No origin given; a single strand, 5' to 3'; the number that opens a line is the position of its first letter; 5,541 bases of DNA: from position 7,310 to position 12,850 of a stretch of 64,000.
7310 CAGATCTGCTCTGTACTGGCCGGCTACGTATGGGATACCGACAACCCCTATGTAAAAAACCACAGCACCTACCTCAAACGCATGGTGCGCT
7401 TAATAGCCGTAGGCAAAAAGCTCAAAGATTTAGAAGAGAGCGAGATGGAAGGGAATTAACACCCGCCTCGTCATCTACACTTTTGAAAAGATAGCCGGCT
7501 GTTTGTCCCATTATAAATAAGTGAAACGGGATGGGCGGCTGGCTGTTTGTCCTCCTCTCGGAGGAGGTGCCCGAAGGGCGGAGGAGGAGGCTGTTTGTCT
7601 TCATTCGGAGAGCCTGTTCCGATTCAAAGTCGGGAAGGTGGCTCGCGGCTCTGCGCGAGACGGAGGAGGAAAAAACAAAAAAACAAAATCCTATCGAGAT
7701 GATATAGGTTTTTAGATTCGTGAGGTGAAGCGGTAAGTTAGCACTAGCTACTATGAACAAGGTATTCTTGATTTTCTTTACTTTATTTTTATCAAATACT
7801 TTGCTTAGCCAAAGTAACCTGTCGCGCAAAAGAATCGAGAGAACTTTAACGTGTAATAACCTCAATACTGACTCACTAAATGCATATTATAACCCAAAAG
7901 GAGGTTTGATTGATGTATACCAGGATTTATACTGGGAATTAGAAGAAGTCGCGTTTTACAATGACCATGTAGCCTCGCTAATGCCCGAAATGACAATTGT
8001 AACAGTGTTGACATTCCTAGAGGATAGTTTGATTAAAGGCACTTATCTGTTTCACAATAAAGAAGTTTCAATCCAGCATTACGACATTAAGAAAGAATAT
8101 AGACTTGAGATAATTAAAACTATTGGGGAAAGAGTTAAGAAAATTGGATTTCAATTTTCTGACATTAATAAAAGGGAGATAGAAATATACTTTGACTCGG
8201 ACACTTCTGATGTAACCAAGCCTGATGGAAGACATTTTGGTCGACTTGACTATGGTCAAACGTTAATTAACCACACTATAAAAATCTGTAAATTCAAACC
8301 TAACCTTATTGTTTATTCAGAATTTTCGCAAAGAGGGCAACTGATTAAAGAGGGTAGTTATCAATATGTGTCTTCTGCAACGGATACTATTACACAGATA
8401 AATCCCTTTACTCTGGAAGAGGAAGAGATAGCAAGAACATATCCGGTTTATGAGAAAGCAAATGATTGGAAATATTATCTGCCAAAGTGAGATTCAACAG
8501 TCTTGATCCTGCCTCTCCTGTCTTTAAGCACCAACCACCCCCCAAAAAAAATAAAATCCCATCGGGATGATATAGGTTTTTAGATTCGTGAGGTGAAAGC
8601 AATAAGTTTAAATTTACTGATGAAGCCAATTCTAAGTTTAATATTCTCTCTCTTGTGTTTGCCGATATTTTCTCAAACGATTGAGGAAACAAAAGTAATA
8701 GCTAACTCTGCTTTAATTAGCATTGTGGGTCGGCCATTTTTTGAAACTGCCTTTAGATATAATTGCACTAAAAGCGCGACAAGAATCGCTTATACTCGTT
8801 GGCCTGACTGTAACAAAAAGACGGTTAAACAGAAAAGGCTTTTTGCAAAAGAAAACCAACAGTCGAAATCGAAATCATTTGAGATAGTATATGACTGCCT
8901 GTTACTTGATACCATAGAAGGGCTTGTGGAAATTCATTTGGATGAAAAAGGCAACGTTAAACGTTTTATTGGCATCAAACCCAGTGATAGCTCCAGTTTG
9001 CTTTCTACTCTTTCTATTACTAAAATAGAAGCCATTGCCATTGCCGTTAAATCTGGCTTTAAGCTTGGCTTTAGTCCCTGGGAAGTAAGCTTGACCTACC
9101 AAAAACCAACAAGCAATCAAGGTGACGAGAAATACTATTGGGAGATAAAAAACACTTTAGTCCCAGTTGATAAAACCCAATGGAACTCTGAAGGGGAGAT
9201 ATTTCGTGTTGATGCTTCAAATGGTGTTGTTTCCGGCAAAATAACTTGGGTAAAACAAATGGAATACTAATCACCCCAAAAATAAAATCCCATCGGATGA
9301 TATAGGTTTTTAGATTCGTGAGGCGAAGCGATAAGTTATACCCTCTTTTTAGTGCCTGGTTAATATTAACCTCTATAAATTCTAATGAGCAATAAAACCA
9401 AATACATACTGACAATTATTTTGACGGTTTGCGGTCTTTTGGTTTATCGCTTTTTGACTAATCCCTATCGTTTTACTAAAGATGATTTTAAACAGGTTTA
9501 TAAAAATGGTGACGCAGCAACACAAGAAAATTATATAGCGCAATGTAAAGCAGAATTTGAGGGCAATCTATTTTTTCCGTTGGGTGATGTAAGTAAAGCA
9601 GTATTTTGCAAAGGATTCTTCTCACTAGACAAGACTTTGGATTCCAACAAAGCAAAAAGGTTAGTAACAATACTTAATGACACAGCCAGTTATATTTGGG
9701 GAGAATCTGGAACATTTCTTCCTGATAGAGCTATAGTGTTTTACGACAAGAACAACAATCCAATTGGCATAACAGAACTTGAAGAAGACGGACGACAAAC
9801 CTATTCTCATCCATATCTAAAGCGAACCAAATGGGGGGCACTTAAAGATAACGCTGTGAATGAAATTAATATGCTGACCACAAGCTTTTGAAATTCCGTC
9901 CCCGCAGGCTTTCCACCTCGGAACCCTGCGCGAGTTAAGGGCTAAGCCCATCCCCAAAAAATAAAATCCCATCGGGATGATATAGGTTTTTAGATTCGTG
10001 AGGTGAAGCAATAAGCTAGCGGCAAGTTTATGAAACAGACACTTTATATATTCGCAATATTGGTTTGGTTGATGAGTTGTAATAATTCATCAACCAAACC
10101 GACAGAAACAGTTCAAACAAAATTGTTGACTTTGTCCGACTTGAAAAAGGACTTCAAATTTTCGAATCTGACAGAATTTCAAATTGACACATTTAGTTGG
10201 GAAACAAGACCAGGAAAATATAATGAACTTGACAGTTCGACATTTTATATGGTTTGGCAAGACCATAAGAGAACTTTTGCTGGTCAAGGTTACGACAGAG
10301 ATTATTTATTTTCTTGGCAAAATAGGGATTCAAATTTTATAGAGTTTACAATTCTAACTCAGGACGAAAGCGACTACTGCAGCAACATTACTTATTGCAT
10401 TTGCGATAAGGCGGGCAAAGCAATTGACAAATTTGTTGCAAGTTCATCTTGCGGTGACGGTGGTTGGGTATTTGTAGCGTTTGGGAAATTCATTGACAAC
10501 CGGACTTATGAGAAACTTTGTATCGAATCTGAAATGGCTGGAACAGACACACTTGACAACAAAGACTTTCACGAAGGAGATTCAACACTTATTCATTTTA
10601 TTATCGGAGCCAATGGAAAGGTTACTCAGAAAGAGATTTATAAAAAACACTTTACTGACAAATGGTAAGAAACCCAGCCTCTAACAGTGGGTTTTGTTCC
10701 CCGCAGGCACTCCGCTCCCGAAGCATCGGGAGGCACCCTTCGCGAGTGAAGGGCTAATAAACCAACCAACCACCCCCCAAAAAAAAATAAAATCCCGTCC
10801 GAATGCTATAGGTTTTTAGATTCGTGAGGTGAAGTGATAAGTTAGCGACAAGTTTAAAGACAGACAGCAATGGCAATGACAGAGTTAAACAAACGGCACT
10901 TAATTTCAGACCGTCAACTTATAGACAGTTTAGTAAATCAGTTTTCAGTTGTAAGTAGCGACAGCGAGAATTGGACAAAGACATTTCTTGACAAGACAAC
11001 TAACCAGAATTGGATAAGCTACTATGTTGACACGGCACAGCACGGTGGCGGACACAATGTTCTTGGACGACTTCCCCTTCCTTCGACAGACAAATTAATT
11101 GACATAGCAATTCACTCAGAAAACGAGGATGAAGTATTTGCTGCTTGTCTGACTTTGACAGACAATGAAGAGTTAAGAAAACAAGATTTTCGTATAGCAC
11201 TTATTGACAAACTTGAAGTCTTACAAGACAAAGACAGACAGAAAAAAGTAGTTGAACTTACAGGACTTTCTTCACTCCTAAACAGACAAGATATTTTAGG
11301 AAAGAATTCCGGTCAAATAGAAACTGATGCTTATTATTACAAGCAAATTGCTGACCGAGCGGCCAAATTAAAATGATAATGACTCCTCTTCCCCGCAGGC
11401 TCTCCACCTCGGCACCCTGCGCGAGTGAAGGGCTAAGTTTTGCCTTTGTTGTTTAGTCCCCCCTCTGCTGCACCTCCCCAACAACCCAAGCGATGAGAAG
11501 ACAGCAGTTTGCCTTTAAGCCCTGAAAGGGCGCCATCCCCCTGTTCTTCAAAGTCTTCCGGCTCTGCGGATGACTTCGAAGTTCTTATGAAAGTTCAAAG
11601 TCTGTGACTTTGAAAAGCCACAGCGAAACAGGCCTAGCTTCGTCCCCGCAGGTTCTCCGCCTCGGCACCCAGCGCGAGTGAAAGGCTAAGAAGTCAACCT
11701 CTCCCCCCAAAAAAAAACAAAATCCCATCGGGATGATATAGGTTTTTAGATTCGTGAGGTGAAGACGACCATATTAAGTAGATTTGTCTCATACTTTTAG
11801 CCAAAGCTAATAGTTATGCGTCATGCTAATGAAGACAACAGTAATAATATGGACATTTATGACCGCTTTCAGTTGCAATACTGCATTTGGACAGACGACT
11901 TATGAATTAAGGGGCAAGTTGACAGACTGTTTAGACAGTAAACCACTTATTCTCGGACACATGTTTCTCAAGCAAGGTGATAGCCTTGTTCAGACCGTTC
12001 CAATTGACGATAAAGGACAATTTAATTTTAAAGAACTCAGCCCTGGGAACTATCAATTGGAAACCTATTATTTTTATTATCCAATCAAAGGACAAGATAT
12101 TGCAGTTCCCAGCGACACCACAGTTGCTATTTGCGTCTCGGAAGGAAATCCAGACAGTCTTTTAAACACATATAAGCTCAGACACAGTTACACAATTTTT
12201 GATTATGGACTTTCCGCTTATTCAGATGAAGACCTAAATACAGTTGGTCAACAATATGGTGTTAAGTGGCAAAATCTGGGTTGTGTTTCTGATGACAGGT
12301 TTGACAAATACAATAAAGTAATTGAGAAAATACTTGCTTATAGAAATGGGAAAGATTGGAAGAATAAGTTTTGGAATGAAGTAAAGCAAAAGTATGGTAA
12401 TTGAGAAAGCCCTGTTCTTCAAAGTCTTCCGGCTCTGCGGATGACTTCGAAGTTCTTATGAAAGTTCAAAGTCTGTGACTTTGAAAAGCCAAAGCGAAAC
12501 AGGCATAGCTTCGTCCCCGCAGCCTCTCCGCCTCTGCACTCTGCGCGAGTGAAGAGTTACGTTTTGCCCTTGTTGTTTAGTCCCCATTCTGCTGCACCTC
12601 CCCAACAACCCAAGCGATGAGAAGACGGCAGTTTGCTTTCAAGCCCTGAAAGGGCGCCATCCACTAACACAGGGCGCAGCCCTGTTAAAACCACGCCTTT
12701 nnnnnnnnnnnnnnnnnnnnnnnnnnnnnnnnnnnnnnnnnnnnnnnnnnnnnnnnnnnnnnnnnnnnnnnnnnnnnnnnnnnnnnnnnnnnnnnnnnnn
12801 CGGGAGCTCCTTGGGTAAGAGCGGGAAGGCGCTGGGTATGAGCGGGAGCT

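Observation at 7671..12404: Six-gene cassette array: every gene carries the same ~70-bp upstream element (integron- or rAID-like layout, no recombinase in view)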

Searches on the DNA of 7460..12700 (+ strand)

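Call 88: search_dna_similar(query=window:7460-12700:+, collection=plasmids, mode=distant, max_rows=10)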
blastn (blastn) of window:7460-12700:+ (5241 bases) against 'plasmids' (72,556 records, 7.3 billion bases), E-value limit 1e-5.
No match.

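Call 89: search_dna_similar(query=window:7460-12700:+, collection=phages, mode=distant, max_rows=10)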
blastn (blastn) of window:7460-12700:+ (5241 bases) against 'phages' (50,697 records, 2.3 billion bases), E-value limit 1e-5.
No match.

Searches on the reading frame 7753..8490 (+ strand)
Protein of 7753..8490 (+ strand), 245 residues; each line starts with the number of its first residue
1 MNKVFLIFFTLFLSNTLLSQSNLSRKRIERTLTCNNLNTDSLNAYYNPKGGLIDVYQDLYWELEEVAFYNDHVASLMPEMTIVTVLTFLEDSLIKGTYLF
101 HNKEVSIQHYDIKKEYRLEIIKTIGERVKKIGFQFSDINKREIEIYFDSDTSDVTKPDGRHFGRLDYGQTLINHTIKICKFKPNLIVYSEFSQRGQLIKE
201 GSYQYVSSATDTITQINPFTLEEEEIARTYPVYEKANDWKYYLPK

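Call 6: search_protein_families(library=pfam, proteins=[window:7753-8490:+], max_evalue=1)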
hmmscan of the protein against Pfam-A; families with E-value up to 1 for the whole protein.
window:7753-8490:+ (245 aa): 1 family
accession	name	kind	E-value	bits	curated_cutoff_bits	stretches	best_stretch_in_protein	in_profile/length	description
PF09639.16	YjcQ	-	0.071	13.7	23.3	1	100-149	16-65/95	YjcQ protein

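Call 20: search_protein_families(library=ncbifam, proteins=[window:7753-8490:+], max_evalue=1)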
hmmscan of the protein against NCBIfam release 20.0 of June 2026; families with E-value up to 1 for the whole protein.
window:7753-8490:+ (245 aa): 1 family
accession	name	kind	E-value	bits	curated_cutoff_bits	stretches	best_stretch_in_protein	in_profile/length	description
NF045691.1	ABCF_VgaF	exception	0.0041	15.8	975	1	35-93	314-373/459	ABC-F type ribosomal protection protein Vga(F)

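Call 59: find_homologous_proteins(query=window:7753-8490:+, max_evalue=0.001)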
Query window:7753-8490:+ (245 aa): 1 proteins with E <= 0.001 among 236 candidates.
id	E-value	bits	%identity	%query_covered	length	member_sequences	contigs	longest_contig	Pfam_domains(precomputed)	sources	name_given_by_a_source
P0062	3.9e-160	549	100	100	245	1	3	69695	-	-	-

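Call 75: search_protein_families(library=padloc, proteins=[window:7753-8490:+], max_evalue=0.1)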
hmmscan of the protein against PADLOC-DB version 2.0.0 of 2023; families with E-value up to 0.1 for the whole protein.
window:7753-8490:+ (245 aa): 0 families

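Call 76: search_protein_families(library=phrogs, proteins=[window:7753-8490:+], max_evalue=0.1)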
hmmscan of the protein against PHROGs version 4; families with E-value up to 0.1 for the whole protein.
window:7753-8490:+ (245 aa): 0 families

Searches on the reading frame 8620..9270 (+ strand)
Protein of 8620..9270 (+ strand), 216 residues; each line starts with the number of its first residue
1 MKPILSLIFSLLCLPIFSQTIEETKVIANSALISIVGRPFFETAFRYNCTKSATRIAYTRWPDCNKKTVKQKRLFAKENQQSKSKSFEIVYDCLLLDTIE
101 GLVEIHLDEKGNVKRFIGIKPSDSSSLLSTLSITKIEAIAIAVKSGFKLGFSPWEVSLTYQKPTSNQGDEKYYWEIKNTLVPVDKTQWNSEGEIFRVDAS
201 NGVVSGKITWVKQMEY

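Call 6: search_protein_families(library=pfam, proteins=[window:8620-9270:+], max_evalue=1)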
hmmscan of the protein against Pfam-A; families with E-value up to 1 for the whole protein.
window:8620-9270:+ (216 aa): 2 families
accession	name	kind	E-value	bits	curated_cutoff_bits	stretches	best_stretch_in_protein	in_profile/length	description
PF18381.7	YcaO_C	-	0.15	12.4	26.1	1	96-163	20-86/172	YcaO cyclodehydratase C-terminal domain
PF22501.1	DUF6991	-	0.62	10.6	26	0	175-212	2-38/66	Domain of unknown function (DUF6991)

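Call 20: search_protein_families(library=ncbifam, proteins=[window:8620-9270:+], max_evalue=1)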
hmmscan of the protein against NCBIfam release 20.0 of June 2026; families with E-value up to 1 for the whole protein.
window:8620-9270:+ (216 aa): 0 families

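Call 75: search_protein_families(library=padloc, proteins=[window:8620-9270:+], max_evalue=0.1)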
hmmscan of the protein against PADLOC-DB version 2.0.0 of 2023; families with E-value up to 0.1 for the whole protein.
window:8620-9270:+ (216 aa): 0 families

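Call 76: search_protein_families(library=phrogs, proteins=[window:8620-9270:+], max_evalue=0.1)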
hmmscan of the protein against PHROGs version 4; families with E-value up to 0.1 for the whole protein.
window:8620-9270:+ (216 aa): 0 families

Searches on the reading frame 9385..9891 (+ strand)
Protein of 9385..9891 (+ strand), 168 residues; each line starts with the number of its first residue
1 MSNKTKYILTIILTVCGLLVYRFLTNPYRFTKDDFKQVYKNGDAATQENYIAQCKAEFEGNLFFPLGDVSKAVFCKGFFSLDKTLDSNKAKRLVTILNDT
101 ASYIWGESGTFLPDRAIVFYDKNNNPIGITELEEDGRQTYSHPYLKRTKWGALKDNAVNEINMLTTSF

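Call 6: search_protein_families(library=pfam, proteins=[window:9385-9891:+], max_evalue=1)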
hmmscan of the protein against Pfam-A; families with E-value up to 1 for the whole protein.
window:9385-9891:+ (168 aa): 0 families

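Call 20: search_protein_families(library=ncbifam, proteins=[window:9385-9891:+], max_evalue=1)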
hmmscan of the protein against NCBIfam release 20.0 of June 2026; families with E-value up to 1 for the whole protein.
window:9385-9891:+ (168 aa): 1 family
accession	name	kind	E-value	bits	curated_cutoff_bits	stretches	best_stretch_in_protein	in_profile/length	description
NF005989.0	PRK08105.1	equivalog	0.058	13.3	160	1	65-98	91-124/149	flavodoxin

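Call 75: search_protein_families(library=padloc, proteins=[window:9385-9891:+], max_evalue=0.1)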
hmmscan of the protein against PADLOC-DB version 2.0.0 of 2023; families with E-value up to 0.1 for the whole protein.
window:9385-9891:+ (168 aa): 0 families

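Call 76: search_protein_families(library=phrogs, proteins=[window:9385-9891:+], max_evalue=0.1)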
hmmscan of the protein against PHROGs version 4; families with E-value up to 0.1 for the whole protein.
window:9385-9891:+ (168 aa): 1 family
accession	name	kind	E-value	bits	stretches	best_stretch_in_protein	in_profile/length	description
phrog_24642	-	unknown function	0.092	13.6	0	75-139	7-72/134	-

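Call 80: find_encoding_contigs(protein=window:9385-9891:+, flank=10000, max_places=10)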
Protein window:9385-9891:+ (168 aa): 3 contigs read that carry it; 1 place shown.
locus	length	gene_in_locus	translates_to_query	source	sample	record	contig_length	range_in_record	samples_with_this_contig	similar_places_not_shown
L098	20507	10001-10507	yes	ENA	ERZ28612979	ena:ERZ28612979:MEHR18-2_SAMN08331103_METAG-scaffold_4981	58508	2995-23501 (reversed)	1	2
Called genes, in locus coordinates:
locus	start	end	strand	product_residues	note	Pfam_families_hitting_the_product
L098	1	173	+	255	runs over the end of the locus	PF00072:Response_reg, PF04397:LytTR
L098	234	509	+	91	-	PF11731:Cdd1, PF04994:TfoX_C (weak), PF21999:IMS_HHH_1 (weak)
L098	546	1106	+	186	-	PF12867:DinB_2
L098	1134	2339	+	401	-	PF22020:RlmL_1st, PF02926:THUMP, PF01170:UPF0020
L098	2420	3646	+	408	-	PF00109:ketoacyl-synt, PF02801:Ketoacyl-synt_C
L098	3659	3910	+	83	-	PF00550:PP-binding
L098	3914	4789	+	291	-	PF03279:Lip_A_acyltrans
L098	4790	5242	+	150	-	PF22817:ApeP-like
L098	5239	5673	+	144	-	PF13279:4HBT_2, PF03061:4HBT (weak)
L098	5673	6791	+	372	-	PF00109:ketoacyl-synt, PF08545:ACP_syn_III (weak), PF02801:Ketoacyl-synt_C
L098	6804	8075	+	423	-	PF00070:Pyr_redox (faint), PF00890:FAD_binding_2 (faint), PF01266:DAO (faint), PF01494:FAD_binding_3, PF03486:HI0933_like (faint), PF04820:Trp_halogenase, PF12831:FAD_oxidored, PF04820:Trp_halogenase, +1 more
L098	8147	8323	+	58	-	-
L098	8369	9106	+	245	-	-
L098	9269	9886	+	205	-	-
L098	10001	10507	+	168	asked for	-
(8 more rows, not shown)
